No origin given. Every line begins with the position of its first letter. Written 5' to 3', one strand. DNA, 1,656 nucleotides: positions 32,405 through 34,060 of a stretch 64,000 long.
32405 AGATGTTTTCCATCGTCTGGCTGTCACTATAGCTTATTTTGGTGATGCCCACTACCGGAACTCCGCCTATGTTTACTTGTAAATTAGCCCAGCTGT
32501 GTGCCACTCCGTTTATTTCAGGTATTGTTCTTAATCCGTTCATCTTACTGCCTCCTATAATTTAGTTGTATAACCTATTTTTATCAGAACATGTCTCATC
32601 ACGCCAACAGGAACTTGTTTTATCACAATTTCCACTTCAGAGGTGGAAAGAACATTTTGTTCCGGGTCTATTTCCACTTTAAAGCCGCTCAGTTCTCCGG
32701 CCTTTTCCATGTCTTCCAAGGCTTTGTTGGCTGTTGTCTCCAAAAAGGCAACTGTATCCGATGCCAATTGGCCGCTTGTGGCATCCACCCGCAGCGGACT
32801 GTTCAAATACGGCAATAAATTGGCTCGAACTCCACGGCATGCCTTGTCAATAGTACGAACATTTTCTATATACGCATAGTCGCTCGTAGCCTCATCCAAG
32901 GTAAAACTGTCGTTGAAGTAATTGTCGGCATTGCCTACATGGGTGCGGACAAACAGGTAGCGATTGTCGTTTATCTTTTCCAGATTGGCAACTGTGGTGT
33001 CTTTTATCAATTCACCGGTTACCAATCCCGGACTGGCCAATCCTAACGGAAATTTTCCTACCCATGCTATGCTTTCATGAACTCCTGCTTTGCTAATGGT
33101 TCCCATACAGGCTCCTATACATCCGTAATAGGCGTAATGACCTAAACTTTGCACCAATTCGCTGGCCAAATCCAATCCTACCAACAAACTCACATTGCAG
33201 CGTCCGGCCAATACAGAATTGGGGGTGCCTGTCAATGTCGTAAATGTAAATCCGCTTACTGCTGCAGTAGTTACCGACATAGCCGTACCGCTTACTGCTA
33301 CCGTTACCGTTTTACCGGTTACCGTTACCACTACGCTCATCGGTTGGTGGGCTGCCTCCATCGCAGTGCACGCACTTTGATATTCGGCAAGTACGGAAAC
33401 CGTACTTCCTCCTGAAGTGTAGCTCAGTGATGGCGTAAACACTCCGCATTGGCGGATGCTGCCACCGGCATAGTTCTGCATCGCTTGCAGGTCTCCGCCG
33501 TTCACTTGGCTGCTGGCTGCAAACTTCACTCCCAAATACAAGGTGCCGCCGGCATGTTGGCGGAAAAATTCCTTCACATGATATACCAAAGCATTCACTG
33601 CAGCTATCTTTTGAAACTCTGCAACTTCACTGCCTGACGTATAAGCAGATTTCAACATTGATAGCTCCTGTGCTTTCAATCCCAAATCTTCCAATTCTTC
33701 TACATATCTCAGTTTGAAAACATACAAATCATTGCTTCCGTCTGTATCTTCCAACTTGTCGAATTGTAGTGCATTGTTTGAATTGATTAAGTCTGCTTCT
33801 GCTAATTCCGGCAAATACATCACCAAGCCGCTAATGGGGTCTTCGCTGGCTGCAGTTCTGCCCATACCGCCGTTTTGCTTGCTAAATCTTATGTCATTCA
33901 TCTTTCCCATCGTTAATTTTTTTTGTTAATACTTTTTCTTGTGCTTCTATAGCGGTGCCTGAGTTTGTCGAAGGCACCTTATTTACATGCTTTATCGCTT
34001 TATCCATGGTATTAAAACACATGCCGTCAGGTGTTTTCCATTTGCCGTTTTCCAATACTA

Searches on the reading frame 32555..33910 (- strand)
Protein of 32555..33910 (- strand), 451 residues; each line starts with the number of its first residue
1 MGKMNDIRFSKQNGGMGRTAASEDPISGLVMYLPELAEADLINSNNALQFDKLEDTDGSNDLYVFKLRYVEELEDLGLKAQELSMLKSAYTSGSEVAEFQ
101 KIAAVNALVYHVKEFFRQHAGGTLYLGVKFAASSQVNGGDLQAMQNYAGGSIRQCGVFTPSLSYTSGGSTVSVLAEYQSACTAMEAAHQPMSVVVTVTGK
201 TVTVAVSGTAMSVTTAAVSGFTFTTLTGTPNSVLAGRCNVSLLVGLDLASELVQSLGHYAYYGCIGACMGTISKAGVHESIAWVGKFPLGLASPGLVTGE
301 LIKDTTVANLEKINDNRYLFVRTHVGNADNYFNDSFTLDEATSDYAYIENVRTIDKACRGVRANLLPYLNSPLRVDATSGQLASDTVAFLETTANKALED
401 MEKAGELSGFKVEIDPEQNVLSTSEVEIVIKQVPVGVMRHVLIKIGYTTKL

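Call 65: search_protein_families(library=phrogs, proteins=[window:32555-33910:-], max_evalue=0.00001)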
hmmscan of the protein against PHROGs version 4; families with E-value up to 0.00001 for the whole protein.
window:32555-33910:- (451 aa): 1 family
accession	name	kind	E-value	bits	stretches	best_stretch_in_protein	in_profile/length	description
phrog_907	-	tail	7.4e-46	157.9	1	4-450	3-373/376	tail sheath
